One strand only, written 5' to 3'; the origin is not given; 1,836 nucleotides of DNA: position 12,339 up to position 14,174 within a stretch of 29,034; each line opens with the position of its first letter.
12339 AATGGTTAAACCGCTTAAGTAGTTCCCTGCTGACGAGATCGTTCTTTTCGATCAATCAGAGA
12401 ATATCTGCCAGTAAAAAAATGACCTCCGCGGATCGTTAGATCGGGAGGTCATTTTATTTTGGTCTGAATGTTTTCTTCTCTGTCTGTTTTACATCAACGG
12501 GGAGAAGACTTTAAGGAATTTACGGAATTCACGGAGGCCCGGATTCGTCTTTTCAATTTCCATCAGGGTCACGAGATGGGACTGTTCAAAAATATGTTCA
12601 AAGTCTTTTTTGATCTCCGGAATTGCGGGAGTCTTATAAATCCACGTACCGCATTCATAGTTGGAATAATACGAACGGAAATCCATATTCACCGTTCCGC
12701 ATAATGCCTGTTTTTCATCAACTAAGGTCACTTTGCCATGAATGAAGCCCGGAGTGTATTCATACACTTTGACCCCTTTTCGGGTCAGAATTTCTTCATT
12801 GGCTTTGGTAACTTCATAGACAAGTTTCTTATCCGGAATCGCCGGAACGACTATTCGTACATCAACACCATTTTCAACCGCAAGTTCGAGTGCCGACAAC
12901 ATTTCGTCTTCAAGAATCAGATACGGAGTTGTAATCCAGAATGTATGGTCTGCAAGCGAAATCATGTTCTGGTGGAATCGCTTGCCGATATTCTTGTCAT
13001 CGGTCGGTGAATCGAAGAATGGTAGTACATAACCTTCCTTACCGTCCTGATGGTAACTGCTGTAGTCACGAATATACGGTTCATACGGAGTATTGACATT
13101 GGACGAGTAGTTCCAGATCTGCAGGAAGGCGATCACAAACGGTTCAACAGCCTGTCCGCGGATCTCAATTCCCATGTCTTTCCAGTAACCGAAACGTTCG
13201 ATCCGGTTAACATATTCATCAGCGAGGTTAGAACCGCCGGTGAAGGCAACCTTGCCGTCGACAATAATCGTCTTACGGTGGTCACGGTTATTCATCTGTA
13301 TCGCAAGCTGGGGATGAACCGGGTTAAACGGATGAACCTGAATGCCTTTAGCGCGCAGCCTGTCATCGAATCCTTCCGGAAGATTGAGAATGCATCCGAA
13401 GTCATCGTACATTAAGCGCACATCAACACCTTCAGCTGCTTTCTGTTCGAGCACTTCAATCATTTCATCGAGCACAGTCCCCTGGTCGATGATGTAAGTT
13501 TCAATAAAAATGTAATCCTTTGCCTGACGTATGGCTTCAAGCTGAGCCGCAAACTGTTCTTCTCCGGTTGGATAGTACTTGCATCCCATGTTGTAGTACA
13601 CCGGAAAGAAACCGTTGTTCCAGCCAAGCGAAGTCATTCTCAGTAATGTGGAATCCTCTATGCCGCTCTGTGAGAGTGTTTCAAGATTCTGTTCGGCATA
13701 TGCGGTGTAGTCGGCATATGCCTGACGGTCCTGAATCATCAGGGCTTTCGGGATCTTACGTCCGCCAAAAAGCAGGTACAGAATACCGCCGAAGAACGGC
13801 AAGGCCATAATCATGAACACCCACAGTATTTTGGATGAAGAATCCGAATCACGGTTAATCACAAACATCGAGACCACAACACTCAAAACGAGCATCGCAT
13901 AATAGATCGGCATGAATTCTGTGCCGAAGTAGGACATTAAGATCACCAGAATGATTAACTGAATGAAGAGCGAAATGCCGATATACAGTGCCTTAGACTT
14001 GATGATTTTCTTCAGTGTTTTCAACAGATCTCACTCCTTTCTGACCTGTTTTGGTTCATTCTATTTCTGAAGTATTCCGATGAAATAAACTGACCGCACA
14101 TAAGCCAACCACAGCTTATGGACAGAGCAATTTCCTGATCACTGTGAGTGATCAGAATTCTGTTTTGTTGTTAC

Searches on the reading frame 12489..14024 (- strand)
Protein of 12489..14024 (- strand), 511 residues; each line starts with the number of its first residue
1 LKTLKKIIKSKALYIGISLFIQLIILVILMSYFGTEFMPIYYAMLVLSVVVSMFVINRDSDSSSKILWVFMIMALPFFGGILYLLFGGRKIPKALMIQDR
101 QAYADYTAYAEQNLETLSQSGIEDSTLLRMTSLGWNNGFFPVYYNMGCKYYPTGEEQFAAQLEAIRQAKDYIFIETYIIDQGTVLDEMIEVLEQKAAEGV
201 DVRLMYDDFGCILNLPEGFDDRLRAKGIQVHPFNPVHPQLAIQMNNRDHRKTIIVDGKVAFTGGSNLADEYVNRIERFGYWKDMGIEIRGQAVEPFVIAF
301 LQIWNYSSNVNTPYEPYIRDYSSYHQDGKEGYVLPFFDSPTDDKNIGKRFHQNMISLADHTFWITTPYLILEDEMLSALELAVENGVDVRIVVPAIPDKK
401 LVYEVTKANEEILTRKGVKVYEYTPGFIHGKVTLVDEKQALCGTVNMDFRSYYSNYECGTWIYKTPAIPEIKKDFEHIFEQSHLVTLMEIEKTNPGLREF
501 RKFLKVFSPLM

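Call 74: search_protein_families(library=pfam, proteins=[window:12489-14024:-], max_evalue=0.001)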
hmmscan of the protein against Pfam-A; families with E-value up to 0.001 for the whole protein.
window:12489-14024:- (511 aa): 3 families
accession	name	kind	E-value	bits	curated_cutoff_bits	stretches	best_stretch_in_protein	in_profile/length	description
PF13091.12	PLDc_2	-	4.2e-38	130.6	27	2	353-478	3-131/132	PLD-like domain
PF00614.28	PLDc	-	9.8e-12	44.8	21.9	1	244-271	1-28/28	Phospholipase D Active site motif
PF13396.11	PLDc_N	-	1.5e-11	44.5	23.3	1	46-87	1-41/42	Phospholipase_D-nuclease N-terminal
